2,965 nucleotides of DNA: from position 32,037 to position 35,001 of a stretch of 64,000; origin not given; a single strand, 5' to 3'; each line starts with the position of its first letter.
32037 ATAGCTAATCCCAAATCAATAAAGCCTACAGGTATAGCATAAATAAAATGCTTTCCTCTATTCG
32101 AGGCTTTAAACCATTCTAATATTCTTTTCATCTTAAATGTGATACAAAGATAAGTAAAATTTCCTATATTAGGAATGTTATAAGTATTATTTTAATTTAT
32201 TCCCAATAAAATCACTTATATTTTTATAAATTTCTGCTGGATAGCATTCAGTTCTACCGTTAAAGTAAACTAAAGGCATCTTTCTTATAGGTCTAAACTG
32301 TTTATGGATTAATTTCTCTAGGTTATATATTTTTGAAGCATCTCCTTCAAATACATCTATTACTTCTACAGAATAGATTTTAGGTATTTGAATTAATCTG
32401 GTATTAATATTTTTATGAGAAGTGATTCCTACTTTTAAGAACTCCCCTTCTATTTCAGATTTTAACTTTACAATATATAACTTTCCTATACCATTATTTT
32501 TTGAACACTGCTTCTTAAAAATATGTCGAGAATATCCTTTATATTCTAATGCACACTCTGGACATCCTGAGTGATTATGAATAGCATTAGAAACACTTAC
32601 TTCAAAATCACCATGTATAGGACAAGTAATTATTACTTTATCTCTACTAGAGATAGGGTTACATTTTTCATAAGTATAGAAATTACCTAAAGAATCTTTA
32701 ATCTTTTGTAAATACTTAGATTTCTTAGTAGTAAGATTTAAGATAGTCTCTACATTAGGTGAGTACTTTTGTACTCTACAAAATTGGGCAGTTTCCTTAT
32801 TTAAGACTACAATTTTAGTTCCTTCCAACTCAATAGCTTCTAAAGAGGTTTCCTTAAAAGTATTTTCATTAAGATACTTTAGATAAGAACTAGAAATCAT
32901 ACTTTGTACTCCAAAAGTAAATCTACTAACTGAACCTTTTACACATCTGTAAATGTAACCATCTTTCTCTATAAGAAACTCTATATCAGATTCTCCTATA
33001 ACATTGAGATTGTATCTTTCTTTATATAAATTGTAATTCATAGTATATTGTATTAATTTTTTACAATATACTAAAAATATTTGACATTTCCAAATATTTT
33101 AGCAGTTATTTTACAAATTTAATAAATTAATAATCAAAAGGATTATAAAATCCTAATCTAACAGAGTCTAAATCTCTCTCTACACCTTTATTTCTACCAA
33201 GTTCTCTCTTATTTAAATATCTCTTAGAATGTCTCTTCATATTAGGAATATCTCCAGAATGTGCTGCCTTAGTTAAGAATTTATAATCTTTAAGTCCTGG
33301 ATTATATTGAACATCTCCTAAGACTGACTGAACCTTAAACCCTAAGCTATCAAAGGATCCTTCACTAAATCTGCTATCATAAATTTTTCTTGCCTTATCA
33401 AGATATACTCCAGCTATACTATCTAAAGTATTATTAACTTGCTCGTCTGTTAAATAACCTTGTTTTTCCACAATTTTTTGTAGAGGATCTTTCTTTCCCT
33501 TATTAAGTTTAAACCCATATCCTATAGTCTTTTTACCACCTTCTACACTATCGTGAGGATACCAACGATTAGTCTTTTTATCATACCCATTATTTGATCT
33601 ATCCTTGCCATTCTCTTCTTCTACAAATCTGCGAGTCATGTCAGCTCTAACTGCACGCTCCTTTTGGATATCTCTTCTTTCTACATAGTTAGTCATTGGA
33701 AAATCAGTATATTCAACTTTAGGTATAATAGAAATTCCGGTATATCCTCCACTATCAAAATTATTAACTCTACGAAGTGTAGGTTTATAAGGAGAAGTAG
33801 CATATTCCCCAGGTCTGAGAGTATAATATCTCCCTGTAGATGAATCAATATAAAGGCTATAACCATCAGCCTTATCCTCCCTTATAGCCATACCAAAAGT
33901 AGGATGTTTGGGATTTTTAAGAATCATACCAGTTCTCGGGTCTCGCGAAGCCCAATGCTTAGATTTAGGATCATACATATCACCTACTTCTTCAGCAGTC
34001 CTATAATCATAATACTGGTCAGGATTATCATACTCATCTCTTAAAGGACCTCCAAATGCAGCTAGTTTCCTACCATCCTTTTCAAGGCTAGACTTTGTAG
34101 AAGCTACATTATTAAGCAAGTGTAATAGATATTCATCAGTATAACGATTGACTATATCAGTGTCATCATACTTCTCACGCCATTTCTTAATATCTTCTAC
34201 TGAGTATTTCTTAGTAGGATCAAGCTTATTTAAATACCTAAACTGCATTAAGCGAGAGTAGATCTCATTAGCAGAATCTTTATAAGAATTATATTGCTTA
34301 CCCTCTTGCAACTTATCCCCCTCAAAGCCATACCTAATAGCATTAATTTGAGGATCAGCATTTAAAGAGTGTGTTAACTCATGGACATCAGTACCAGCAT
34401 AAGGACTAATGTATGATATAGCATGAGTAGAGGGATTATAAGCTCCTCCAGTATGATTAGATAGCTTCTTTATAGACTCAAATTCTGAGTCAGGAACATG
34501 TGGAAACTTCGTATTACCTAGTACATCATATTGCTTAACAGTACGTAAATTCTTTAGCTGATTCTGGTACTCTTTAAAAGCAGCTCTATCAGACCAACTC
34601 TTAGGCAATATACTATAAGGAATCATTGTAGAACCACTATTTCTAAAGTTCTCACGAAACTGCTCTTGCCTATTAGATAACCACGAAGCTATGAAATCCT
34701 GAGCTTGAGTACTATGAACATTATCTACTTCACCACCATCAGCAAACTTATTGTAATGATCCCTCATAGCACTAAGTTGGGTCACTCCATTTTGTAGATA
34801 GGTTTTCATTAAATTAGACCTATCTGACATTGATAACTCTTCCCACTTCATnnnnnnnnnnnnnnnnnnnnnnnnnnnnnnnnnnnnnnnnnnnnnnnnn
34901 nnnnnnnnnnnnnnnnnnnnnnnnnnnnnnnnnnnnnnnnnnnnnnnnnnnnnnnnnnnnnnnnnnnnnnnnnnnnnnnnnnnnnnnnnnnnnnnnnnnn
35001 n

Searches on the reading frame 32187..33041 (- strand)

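Call 67: search_protein_families(library=phrogs, proteins=[window:32187-33041:-], max_evalue=0.001)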
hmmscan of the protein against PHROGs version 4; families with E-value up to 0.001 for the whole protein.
window:32187-33041:- (284 aa): 3 families
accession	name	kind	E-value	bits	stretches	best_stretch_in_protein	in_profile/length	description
phrog_681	-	DNA, RNA and nucleotide metabolism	2e-29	103.6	1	106-278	368-533/576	endonuclease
phrog_559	-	DNA, RNA and nucleotide metabolism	2.7e-06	27.5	1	34-206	44-215/607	HNH endonuclease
phrog_14053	-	unknown function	2.5e-05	24.8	1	188-272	2-85/261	-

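Call 74: search_protein_families(library=pfam, proteins=[window:32187-33041:-], max_evalue=0.01)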
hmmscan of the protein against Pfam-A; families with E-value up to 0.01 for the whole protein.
window:32187-33041:- (284 aa): 2 families
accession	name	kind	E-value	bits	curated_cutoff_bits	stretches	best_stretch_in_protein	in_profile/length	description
PF05265.19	DUF723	-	1.6e-05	25.1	20.9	1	136-164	31-60/60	Protein of unknown function (DUF723)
PF10544.15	T5orf172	-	0.00069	20.5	20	1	189-253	4-73/101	T5orf172 domain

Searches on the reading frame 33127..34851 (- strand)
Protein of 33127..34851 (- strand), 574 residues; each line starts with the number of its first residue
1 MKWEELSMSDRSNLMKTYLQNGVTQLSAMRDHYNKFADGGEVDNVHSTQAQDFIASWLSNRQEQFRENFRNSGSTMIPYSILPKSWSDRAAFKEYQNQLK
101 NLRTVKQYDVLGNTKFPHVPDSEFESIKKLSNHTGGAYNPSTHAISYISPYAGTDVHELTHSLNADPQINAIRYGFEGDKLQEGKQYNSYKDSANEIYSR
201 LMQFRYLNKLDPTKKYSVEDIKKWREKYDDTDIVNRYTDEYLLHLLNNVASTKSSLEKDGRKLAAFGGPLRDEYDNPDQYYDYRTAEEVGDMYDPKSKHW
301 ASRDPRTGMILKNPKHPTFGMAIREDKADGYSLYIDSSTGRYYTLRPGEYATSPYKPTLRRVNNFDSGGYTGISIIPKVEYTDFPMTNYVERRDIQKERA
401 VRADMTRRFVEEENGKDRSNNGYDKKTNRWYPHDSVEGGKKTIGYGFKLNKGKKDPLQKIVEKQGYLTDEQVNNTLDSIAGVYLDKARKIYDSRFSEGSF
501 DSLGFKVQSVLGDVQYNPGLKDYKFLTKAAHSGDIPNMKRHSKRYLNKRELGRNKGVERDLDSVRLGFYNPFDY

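Call 67: search_protein_families(library=phrogs, proteins=[window:33127-34851:-], max_evalue=0.001)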
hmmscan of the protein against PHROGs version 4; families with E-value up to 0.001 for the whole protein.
window:33127-34851:- (574 aa): 1 family
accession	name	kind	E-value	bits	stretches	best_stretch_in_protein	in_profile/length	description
phrog_4529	-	head and packaging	0.00085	19.7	0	109-245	341-483/533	minor head protein and DNA pilot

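Call 74: search_protein_families(library=pfam, proteins=[window:33127-34851:-], max_evalue=0.01)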
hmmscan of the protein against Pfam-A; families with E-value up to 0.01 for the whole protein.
window:33127-34851:- (574 aa): 0 families
